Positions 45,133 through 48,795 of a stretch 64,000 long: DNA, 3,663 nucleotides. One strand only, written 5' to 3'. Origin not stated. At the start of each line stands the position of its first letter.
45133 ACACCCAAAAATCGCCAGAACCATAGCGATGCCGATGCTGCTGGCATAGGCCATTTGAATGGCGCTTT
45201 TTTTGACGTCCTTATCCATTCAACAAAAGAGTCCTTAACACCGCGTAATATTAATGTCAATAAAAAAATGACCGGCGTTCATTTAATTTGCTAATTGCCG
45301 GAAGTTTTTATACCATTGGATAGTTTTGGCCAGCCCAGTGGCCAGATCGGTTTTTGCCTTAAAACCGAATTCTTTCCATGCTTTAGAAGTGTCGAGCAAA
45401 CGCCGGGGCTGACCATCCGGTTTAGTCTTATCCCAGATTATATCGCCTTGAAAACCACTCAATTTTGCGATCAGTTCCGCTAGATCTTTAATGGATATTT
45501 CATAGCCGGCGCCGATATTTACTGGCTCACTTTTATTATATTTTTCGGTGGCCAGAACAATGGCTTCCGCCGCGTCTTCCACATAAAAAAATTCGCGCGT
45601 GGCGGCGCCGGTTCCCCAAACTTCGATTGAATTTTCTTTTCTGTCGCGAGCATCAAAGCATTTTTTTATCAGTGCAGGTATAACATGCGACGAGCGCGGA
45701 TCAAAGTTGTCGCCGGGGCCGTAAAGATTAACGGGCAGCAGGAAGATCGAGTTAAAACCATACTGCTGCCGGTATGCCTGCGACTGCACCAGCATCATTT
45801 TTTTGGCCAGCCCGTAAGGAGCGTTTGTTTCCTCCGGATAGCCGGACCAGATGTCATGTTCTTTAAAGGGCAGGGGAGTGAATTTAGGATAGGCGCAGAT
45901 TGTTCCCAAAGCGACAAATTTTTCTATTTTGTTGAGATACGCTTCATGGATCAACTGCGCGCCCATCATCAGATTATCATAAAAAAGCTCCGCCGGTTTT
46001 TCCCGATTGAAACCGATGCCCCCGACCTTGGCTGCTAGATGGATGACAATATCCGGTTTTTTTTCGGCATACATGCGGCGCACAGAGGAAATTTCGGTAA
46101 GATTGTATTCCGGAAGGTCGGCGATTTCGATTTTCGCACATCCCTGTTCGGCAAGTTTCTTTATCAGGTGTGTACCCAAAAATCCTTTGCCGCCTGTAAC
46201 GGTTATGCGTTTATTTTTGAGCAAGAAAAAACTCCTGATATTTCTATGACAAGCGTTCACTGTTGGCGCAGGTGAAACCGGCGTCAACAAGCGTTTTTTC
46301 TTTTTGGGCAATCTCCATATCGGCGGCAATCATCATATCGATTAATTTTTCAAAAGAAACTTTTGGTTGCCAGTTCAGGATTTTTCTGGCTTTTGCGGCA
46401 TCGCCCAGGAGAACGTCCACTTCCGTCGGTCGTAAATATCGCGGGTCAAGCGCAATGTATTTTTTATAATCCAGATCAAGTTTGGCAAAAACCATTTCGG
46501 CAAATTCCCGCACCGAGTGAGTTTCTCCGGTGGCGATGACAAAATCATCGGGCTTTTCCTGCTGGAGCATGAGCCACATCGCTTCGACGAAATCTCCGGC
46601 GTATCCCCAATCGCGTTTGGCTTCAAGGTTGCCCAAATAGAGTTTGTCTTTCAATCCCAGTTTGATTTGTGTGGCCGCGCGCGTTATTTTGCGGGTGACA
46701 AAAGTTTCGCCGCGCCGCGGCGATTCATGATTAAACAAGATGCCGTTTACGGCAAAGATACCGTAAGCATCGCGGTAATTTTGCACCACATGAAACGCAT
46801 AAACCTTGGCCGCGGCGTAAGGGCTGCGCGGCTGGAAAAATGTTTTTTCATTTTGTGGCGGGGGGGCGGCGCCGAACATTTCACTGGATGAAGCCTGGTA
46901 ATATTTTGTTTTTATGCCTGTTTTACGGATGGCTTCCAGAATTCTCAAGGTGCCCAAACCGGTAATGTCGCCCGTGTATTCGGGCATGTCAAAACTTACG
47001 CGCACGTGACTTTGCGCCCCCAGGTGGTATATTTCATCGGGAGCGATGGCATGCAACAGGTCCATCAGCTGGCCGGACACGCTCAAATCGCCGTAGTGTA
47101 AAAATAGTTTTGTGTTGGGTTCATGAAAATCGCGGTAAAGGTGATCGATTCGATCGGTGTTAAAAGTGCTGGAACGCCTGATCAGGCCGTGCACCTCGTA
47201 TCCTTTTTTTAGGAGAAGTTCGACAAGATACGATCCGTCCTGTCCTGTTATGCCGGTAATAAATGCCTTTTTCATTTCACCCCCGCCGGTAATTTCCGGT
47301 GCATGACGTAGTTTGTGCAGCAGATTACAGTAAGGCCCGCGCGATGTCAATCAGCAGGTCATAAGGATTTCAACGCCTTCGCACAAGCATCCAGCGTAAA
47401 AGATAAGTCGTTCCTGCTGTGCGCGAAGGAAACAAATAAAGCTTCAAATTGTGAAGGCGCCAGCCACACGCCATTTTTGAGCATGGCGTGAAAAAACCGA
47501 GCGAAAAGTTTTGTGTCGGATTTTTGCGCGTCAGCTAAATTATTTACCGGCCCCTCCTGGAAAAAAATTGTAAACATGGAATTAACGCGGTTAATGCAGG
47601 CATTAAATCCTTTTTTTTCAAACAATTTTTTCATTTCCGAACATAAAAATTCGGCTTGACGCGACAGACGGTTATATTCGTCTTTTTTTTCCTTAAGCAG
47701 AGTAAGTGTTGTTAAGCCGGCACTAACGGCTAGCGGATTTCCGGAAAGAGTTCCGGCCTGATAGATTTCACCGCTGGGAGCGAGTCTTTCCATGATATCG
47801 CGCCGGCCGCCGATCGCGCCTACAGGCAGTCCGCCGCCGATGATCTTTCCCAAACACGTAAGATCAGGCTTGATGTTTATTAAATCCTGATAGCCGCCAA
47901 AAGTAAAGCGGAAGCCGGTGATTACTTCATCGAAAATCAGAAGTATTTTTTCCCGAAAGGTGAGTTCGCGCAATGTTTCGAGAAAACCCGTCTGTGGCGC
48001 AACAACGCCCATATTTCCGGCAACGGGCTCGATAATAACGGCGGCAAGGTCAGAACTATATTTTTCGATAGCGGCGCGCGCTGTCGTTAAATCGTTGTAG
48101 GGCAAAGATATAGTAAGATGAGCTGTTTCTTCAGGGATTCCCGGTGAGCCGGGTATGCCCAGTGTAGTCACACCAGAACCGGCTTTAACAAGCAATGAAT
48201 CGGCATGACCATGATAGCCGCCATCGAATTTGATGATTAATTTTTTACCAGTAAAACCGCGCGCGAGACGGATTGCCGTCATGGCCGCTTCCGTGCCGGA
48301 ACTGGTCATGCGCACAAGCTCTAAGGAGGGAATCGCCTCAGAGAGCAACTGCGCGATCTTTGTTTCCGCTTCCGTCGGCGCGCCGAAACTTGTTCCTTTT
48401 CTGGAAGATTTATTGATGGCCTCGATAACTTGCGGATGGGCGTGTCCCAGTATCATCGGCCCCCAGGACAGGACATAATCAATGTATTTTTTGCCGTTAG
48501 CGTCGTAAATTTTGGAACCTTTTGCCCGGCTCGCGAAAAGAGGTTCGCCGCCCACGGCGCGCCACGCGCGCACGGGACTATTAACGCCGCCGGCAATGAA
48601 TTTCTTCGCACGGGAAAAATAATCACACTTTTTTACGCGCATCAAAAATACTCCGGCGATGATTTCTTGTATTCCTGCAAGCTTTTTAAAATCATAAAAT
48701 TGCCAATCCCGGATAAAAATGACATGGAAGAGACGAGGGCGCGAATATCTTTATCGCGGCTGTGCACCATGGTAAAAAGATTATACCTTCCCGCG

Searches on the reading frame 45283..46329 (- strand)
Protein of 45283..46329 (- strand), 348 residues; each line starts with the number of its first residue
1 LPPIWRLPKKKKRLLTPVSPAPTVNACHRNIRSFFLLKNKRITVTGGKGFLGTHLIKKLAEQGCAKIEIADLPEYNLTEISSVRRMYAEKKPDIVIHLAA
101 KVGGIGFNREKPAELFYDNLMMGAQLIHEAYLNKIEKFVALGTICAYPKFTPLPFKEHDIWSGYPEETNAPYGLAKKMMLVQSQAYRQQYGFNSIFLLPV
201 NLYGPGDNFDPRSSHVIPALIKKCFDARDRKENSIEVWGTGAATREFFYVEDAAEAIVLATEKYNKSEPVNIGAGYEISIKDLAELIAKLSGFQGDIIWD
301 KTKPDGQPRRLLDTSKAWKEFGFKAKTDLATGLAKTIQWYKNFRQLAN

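Call 35: search_protein_families(library=pfam, proteins=[window:45283-46329:-], max_evalue=0.00001)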
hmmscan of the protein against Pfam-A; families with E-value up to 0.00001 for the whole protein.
window:45283-46329:- (348 aa): 5 families
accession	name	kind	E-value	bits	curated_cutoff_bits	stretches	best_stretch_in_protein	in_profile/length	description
PF01370.27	Epimerase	-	4.8e-54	183.7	20.9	1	42-273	1-240/240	NAD dependent epimerase/dehydratase family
PF16363.11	GDP_Man_Dehyd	-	2.1e-23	83.8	27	1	74-335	58-331/332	GDP-mannose 4,6 dehydratase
PF02719.21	Polysacc_synt_2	-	5.8e-10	39.3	20.2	0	42-84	1-43/293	Polysaccharide biosynthesis protein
PF04321.23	RmlD_sub_bind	-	3.7e-08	33.2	27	1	41-100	2-60/287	RmlD substrate binding domain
PF01073.25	3Beta_HSD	-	7.2e-07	28.9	22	0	44-267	2-235/280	3-beta hydroxysteroid dehydrogenase/isomerase family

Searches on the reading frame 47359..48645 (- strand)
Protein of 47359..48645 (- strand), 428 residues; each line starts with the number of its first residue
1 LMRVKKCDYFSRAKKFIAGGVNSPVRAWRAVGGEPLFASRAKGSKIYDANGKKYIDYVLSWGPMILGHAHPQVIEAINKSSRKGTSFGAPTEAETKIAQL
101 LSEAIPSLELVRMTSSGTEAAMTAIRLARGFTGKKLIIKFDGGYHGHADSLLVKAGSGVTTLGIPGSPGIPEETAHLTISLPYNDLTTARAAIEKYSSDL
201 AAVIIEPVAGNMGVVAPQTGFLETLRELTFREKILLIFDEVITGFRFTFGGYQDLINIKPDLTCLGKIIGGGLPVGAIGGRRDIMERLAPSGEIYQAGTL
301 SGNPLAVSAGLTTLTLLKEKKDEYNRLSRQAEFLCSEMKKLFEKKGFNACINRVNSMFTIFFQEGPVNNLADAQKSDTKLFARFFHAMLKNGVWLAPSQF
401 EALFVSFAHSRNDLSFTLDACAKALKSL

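Call 35: search_protein_families(library=pfam, proteins=[window:47359-48645:-], max_evalue=0.00001)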
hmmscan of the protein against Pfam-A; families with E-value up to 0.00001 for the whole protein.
window:47359-48645:- (428 aa): 1 family
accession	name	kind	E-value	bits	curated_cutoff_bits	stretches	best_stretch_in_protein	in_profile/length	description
PF00202.27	Aminotran_3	-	2.5e-71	240.9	30.5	1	35-399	10-375/403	Aminotransferase class-III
